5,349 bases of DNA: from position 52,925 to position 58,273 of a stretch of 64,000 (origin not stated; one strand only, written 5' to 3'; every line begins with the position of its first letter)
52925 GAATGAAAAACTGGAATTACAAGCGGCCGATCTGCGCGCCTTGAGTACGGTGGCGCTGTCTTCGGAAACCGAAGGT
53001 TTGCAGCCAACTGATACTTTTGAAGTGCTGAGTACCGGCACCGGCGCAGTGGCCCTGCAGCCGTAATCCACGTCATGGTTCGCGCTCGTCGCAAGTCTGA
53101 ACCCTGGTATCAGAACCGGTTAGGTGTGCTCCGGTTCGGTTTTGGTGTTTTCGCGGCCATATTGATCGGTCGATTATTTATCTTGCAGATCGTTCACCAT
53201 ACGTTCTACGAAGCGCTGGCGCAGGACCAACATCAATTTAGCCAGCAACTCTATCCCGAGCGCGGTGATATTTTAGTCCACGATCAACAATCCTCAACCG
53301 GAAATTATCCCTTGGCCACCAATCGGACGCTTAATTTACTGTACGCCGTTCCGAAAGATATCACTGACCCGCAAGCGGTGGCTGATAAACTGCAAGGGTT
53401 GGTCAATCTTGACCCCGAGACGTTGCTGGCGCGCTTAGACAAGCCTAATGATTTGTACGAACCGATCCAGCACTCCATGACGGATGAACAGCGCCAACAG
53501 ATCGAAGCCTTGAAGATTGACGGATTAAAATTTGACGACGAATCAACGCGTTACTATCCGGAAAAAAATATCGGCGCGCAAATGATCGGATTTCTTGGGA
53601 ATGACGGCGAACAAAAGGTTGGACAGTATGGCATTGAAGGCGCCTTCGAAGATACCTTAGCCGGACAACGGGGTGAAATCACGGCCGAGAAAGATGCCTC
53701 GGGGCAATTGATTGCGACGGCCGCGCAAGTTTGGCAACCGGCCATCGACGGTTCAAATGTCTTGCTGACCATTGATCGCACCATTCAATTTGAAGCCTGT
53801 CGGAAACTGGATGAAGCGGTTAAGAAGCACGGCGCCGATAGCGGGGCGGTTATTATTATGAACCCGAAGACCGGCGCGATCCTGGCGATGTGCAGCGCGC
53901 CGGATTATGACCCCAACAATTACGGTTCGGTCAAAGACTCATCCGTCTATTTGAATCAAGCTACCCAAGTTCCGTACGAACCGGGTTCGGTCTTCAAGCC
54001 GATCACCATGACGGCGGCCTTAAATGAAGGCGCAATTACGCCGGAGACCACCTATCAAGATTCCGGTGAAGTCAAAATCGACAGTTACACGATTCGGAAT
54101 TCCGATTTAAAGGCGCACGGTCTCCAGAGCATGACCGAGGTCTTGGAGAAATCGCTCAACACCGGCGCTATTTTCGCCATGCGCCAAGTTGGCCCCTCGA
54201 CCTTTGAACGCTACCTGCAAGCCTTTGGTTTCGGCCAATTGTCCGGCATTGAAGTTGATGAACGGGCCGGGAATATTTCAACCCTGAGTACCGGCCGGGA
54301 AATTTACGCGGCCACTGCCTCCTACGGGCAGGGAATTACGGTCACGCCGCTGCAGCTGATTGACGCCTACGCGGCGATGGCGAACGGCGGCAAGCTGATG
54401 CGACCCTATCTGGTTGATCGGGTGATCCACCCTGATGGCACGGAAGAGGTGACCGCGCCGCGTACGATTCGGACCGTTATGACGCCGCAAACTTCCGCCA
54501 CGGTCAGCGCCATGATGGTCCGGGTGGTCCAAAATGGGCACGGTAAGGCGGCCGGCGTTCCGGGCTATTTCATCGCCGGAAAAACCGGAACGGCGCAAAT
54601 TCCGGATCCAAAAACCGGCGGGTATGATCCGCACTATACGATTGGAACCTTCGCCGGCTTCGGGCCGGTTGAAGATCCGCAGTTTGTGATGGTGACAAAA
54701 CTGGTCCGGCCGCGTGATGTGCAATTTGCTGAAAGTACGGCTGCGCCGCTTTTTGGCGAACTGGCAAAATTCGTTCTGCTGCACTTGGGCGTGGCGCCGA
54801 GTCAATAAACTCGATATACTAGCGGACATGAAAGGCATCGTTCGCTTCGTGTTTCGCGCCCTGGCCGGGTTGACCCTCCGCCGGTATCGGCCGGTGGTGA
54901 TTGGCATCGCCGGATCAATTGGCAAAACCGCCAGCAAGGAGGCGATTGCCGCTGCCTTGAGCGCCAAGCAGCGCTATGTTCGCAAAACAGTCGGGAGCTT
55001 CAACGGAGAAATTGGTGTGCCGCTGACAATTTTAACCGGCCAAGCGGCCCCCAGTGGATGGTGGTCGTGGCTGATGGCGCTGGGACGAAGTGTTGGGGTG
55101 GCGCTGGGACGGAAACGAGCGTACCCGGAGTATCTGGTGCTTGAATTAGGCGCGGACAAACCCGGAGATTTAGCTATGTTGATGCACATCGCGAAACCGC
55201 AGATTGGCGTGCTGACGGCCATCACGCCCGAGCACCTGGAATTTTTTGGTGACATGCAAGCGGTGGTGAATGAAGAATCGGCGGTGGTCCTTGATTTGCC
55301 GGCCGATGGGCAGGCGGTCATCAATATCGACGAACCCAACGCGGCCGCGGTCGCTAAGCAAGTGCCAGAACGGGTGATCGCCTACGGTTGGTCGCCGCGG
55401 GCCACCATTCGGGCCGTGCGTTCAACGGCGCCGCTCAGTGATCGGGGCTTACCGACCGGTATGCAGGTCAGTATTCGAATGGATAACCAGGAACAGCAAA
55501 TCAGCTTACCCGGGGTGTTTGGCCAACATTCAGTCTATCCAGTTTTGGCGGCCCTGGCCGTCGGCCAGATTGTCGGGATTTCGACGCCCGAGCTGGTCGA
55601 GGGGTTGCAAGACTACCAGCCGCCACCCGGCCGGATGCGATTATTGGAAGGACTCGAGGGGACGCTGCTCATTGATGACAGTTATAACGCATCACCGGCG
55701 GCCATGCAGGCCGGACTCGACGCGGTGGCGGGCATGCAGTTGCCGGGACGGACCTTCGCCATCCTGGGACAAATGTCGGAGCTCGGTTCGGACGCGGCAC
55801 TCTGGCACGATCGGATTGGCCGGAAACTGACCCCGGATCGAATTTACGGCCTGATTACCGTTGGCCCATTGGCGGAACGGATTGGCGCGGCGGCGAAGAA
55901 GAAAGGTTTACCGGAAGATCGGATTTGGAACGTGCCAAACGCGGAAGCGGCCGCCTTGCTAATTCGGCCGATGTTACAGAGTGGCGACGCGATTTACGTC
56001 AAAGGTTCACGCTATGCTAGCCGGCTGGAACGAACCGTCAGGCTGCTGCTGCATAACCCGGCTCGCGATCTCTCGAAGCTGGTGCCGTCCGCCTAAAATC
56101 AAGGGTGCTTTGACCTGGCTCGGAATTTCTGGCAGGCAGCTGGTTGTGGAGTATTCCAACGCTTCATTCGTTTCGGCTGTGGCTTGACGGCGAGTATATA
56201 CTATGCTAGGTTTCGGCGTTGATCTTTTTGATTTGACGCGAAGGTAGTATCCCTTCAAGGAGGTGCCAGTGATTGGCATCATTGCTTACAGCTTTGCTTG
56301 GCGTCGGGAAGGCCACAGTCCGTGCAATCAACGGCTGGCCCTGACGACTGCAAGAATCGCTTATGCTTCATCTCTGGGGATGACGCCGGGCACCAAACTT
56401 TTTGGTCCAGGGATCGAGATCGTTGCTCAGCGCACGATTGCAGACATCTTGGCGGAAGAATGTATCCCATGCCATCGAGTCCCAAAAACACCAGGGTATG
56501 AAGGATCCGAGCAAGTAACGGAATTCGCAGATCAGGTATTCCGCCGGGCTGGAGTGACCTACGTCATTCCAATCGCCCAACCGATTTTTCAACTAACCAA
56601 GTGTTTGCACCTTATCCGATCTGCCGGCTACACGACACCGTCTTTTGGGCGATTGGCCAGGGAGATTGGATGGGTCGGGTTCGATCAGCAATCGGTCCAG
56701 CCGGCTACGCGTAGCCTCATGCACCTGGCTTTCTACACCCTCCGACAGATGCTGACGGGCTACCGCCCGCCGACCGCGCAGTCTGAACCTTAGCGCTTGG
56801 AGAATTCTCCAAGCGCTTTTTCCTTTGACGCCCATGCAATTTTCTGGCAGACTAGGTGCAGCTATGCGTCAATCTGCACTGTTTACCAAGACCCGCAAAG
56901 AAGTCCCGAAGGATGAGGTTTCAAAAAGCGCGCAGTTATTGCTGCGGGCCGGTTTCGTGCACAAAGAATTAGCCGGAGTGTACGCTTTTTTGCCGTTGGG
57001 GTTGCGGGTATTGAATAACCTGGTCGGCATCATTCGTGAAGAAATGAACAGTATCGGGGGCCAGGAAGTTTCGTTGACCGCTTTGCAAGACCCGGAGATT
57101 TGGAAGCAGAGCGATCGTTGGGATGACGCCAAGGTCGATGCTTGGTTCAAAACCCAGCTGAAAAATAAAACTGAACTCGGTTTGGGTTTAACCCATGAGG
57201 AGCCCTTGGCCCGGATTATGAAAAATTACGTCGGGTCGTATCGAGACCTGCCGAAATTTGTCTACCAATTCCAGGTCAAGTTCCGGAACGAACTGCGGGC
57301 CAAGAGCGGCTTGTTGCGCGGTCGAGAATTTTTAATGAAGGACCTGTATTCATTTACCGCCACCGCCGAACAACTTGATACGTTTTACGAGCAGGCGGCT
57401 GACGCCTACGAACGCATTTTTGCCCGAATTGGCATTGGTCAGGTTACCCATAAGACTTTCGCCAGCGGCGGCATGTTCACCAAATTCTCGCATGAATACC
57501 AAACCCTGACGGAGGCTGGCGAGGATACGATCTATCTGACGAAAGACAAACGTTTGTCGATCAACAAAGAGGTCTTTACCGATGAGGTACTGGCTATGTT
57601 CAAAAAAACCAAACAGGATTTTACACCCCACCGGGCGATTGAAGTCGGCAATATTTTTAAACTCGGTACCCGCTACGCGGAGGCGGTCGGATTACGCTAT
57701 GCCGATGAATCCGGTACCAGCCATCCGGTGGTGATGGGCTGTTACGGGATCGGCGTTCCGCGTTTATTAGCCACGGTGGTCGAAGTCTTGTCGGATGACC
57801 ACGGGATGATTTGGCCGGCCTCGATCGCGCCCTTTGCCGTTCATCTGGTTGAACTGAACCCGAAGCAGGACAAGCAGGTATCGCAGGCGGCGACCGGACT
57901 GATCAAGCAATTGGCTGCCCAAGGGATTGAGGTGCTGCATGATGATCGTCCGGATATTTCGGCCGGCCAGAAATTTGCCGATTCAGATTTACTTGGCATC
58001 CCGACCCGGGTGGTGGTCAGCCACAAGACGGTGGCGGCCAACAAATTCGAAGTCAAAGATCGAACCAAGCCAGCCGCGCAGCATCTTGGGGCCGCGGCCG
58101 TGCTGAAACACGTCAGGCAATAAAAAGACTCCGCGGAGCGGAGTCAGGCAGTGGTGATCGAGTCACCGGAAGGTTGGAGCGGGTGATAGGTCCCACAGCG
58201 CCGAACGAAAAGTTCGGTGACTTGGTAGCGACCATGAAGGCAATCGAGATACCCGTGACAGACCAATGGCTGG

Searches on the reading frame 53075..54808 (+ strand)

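Call 70: search_protein_families(library=pfam, max_evalue=0.00001, proteins=[window:53075-54808:+])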
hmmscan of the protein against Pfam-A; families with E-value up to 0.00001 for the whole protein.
window:53075-54808:+ (577 aa): 2 families
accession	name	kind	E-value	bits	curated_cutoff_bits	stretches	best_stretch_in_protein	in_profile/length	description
PF00905.27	Transpeptidase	-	3.3e-72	243.6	22.1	1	257-563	1-297/299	Penicillin binding protein transpeptidase domain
PF03717.20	PBP_dimer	-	1.5e-16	61.8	24.4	1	60-215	3-178/180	Penicillin-binding Protein dimerisation domain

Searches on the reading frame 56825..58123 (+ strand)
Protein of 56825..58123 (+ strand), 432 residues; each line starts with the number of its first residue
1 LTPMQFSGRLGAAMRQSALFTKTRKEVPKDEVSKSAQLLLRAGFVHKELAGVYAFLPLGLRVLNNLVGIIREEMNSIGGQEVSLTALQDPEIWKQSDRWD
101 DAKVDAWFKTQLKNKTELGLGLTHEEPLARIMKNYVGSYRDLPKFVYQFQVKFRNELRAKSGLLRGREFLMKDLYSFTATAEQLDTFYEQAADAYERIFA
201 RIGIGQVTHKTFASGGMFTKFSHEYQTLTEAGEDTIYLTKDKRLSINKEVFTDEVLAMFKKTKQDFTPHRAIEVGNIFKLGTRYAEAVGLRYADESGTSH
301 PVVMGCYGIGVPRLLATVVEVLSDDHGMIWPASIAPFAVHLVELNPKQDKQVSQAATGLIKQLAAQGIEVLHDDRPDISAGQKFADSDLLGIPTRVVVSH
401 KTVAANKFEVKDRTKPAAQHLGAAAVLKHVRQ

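Call 70: search_protein_families(library=pfam, max_evalue=0.00001, proteins=[window:56825-58123:+])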
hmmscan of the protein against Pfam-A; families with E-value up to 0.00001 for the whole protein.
window:56825-58123:+ (432 aa): 2 families
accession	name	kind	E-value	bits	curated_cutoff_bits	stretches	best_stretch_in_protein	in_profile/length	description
PF00587.30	tRNA-synt_2b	-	5.7e-28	98.6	29.3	1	108-320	1-177/179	tRNA synthetase class II core domain (G, H, P, S and T)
PF03129.25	HGTP_anticodon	-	1.6e-12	47.8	21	1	344-430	7-91/94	Anticodon binding domain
